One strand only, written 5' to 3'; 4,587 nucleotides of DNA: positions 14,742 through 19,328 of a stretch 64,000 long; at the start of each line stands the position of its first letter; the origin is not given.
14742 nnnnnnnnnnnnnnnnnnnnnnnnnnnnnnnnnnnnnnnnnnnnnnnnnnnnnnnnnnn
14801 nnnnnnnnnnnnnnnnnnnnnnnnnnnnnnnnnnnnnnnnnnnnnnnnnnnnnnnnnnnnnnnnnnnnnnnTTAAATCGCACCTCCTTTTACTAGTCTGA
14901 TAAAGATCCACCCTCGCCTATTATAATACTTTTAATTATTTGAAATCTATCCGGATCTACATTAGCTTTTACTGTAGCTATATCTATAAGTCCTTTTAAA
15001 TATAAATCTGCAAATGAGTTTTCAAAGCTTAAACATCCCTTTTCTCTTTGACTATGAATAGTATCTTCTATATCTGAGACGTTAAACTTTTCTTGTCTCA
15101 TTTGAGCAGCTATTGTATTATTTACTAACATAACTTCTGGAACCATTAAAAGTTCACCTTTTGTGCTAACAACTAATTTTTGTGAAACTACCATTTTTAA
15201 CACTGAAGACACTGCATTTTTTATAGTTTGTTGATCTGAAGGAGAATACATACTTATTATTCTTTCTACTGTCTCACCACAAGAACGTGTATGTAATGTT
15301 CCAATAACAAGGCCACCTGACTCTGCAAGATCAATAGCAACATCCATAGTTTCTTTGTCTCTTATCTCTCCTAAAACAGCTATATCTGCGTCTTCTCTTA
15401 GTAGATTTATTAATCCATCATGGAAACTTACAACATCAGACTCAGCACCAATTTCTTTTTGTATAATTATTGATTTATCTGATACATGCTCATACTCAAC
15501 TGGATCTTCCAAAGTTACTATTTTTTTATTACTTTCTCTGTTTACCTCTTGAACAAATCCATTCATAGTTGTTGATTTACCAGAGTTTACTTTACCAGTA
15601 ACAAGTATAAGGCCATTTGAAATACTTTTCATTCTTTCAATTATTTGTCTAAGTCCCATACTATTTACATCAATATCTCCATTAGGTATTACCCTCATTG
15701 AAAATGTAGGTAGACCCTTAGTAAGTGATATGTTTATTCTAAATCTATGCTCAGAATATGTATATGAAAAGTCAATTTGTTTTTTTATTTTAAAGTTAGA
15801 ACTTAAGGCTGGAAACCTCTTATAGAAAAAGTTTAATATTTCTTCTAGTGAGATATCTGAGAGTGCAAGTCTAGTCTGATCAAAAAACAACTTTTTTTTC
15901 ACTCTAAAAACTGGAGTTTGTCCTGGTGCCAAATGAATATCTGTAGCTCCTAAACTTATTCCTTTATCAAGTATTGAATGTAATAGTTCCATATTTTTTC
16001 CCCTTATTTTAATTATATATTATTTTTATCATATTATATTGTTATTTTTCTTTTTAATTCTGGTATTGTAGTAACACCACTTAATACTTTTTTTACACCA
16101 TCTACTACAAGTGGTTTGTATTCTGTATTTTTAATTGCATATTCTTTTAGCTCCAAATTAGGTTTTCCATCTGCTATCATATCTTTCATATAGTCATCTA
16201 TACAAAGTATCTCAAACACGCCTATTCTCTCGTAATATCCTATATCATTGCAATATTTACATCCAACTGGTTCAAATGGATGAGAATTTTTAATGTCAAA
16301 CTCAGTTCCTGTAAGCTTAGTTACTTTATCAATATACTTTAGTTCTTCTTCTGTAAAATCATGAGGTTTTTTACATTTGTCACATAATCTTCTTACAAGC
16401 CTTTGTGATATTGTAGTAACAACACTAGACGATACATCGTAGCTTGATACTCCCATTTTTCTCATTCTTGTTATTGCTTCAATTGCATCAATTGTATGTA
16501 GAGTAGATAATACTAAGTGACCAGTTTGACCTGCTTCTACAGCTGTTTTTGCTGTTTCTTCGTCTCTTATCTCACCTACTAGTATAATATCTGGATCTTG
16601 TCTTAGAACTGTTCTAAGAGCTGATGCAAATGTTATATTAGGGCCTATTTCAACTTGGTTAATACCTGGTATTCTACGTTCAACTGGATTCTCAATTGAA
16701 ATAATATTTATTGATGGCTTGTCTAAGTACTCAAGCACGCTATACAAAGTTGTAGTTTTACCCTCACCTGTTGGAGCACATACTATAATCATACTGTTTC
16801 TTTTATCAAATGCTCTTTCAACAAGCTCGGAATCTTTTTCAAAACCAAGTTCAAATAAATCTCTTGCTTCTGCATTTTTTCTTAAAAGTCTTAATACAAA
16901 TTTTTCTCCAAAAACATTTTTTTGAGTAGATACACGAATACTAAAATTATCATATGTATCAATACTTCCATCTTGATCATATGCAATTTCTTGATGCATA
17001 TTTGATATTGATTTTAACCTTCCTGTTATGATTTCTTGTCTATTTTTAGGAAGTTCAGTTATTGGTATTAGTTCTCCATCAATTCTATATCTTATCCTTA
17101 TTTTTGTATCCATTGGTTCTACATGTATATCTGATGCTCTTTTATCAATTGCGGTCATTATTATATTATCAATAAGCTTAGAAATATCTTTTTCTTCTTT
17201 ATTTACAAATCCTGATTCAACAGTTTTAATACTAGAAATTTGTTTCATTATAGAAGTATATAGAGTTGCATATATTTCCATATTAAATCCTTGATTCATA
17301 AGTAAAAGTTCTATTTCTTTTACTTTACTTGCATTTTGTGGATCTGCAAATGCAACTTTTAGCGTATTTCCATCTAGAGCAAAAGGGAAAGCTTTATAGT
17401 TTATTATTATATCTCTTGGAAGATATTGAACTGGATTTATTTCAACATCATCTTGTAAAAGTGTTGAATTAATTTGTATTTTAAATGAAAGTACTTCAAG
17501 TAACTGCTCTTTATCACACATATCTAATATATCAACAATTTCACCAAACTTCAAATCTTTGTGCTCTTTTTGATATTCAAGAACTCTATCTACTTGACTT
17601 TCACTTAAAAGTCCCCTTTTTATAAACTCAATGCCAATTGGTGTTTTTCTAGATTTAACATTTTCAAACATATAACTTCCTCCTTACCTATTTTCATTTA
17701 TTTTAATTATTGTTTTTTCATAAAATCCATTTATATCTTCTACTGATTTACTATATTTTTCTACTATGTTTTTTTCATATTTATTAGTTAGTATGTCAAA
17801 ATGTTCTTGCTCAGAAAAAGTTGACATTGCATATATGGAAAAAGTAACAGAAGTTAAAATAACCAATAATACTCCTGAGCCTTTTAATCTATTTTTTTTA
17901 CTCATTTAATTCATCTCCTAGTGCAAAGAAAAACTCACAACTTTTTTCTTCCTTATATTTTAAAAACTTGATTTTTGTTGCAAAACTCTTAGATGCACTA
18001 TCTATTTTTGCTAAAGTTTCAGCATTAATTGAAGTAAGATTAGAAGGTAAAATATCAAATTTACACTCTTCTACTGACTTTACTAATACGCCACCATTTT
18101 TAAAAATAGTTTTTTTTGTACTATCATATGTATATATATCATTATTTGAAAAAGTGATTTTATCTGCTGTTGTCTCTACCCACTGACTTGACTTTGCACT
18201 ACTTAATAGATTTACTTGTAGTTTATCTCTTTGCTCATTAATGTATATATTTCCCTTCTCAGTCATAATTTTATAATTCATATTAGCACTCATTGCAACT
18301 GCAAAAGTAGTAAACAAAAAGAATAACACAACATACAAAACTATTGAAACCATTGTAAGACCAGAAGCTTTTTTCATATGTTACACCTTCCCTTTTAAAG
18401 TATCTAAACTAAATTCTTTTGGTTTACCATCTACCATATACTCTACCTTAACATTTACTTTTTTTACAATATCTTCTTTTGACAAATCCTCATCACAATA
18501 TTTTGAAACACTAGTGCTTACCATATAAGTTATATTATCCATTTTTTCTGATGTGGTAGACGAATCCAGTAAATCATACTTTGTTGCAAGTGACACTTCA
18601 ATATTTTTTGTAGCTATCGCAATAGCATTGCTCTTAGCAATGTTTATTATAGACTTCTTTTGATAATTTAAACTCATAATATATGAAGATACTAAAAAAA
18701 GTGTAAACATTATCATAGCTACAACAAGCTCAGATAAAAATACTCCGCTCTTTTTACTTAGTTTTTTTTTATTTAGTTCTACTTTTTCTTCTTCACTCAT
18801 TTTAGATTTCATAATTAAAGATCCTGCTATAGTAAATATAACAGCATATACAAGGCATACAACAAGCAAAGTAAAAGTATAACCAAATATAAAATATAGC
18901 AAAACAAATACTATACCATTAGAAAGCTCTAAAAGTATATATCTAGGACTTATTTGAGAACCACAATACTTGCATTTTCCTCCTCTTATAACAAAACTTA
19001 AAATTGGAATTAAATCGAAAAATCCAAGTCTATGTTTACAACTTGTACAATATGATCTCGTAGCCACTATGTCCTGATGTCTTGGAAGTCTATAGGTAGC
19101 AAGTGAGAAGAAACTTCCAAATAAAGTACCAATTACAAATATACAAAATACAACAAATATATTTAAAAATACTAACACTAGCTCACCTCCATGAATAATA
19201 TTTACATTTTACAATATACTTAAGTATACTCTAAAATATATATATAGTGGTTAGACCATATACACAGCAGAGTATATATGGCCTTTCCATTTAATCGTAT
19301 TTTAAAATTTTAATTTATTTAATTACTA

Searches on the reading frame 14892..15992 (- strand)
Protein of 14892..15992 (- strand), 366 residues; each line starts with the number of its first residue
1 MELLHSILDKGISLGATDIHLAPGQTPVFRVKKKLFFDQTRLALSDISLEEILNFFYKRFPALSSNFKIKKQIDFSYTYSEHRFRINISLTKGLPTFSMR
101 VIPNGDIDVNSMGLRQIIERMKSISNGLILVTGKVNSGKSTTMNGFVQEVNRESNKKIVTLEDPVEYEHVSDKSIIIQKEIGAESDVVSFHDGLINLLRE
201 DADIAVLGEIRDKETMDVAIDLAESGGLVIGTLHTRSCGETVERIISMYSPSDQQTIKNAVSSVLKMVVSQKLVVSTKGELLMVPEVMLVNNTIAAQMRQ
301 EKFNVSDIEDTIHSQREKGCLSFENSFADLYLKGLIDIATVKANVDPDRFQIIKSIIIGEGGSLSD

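Call 65: search_protein_families(library=pfam, proteins=[window:14892-15992:-], max_evalue=0.00001)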
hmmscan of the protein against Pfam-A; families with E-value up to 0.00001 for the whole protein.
window:14892-15992:- (366 aa): 1 family
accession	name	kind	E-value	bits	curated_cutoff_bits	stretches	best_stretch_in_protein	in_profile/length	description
PF00437.27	T2SSE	-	2.8e-35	122.1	24.9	1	4-275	12-279/370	Type II/IV secretion system protein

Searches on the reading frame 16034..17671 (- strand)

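Call 65: search_protein_families(library=pfam, proteins=[window:16034-17671:-], max_evalue=0.00001)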
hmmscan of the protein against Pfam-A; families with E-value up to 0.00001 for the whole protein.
window:16034-17671:- (545 aa): 2 families
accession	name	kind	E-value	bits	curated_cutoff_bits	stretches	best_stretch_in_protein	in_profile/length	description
PF00437.27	T2SSE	-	2.3e-98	329.7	24.9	1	158-541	3-370/370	Type II/IV secretion system protein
PF05157.20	MshEN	-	1.1e-07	32.1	23.1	1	73-123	10-60/90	MshEN domain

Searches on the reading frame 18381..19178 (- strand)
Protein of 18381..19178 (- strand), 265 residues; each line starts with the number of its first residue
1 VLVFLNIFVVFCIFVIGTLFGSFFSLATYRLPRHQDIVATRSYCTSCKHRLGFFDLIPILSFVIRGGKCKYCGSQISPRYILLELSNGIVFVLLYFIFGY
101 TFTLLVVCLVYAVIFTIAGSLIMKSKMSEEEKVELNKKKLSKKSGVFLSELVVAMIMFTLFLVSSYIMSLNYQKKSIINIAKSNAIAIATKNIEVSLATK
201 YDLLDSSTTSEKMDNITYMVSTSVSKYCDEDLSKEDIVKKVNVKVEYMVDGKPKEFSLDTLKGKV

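Call 10: search_protein_families(library=ncbifam, proteins=[window:18381-19178:-], max_evalue=0.00001)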
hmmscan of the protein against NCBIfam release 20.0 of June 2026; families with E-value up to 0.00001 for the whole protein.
window:18381-19178:- (265 aa): 0 families

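Call 65: search_protein_families(library=pfam, proteins=[window:18381-19178:-], max_evalue=0.00001)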
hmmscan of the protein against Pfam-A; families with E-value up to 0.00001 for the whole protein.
window:18381-19178:- (265 aa): 1 family
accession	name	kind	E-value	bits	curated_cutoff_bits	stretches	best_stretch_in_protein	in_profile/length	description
PF06750.18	A24_N_bact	-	4.5e-28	97.6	23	1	15-97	1-83/84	Bacterial Peptidase A24 N-terminal domain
